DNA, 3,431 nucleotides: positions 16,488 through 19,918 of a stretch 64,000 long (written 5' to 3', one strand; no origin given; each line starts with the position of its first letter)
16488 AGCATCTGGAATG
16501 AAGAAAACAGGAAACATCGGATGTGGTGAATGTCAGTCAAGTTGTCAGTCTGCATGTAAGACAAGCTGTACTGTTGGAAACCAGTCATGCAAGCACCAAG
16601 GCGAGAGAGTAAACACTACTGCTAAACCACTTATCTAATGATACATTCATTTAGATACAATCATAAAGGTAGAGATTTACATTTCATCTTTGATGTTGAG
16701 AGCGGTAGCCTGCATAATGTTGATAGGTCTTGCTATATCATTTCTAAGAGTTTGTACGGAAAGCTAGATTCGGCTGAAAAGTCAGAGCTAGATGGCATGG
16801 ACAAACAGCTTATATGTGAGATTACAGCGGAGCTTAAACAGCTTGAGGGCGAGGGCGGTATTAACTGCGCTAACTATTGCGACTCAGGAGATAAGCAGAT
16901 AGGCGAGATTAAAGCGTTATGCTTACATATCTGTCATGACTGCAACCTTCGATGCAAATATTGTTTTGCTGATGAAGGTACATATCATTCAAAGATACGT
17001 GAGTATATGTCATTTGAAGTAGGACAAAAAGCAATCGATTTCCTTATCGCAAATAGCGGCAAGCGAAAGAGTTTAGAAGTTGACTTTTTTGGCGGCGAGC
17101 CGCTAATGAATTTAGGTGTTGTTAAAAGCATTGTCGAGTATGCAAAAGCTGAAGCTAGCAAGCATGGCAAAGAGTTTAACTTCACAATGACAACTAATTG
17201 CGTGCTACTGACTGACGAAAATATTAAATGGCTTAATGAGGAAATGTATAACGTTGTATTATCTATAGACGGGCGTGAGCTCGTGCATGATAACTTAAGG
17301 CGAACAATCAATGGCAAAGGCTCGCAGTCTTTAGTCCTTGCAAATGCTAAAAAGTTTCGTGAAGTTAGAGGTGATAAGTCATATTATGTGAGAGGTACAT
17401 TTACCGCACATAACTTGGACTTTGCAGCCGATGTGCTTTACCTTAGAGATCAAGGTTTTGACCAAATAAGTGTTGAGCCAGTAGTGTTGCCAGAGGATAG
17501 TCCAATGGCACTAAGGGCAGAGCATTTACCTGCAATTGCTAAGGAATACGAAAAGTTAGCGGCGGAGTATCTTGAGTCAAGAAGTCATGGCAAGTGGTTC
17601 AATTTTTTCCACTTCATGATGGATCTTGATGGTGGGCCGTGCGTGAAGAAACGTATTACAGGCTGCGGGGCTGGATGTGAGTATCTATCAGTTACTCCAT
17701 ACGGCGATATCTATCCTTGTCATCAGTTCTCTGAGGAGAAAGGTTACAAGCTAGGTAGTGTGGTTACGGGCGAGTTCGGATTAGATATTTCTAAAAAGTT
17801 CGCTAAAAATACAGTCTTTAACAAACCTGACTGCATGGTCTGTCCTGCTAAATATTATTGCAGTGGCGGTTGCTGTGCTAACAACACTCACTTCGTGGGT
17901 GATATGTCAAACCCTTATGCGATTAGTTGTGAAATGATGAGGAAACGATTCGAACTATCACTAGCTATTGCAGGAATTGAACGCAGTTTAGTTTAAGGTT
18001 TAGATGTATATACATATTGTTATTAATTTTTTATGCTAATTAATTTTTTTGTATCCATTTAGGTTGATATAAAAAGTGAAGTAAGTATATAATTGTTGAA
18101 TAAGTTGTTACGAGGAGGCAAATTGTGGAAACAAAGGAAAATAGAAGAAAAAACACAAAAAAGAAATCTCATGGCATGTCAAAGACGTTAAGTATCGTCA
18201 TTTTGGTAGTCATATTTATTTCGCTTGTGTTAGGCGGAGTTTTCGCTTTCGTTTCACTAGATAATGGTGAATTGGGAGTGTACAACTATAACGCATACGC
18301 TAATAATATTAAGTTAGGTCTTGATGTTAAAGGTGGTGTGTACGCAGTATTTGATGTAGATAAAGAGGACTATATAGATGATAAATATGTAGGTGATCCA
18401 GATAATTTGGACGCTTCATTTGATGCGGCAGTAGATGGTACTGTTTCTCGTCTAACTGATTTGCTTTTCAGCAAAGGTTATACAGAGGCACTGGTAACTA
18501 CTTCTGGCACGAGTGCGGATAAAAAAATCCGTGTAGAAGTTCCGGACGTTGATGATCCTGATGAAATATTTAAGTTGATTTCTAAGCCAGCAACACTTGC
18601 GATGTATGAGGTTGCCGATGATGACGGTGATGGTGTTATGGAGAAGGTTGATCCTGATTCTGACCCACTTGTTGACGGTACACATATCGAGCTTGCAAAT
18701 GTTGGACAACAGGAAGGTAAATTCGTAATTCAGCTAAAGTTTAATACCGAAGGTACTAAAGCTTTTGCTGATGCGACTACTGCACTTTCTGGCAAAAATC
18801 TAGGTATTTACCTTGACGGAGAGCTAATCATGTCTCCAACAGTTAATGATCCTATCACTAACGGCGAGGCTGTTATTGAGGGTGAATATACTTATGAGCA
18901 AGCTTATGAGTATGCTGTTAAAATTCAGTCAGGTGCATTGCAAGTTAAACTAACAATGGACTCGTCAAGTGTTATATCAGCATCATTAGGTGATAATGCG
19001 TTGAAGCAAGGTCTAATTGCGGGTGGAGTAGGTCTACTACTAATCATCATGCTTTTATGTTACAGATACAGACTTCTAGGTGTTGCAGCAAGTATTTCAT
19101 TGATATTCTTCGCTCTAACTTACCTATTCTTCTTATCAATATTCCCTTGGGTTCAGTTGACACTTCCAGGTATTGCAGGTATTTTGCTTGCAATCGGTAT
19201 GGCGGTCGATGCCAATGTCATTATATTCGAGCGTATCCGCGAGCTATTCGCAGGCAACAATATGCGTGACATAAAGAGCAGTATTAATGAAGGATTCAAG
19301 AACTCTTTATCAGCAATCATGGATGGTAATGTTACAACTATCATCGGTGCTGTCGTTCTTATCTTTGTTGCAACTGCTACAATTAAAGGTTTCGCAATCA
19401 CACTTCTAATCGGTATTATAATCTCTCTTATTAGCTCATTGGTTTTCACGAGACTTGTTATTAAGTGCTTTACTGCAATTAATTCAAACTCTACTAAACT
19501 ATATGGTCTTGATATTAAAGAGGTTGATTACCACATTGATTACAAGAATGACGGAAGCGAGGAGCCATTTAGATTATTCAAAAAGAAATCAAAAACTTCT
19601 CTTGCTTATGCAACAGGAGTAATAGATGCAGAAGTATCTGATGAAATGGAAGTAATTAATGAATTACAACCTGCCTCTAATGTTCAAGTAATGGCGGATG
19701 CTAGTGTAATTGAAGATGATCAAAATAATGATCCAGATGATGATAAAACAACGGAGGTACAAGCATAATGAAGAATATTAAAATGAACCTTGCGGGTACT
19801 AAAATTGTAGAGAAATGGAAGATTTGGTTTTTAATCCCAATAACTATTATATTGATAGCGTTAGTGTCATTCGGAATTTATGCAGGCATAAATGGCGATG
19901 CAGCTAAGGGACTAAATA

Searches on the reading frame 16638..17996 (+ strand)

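Call 33: search_protein_families(library=pfam, max_evalue=0.00001, proteins=[window:16638-17996:+])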
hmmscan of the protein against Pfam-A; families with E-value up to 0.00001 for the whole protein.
window:16638-17996:+ (452 aa): 2 families
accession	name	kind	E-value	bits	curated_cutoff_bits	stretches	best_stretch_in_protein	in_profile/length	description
PF04055.27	Radical_SAM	-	6.8e-13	49.6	29.5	1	99-246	4-142/166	Radical SAM superfamily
PF13353.11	Fer4_12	-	1.4e-11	45.3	22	1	95-230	8-132/137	4Fe-4S single cluster domain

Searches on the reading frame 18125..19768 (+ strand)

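Call 33: search_protein_families(library=pfam, max_evalue=0.00001, proteins=[window:18125-19768:+])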
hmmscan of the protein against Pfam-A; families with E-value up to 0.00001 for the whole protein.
window:18125-19768:+ (547 aa): 3 families
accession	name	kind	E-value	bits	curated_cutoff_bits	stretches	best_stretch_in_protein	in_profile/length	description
PF22599.2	SecDF_P1_head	-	6.1e-22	78.1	27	1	178-274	16-114/114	SecDF, P1 head subdomain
PF02355.23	SecD_SecF_C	-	1.7e-19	70.4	20.5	1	275-443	12-180/189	Protein export membrane protein SecD/SecF, C-terminal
PF21760.3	SecD_1st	-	1.1e-06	28.4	27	1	118-164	16-59/60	Protein translocase subunit SecDF, P1 domain, N-terminal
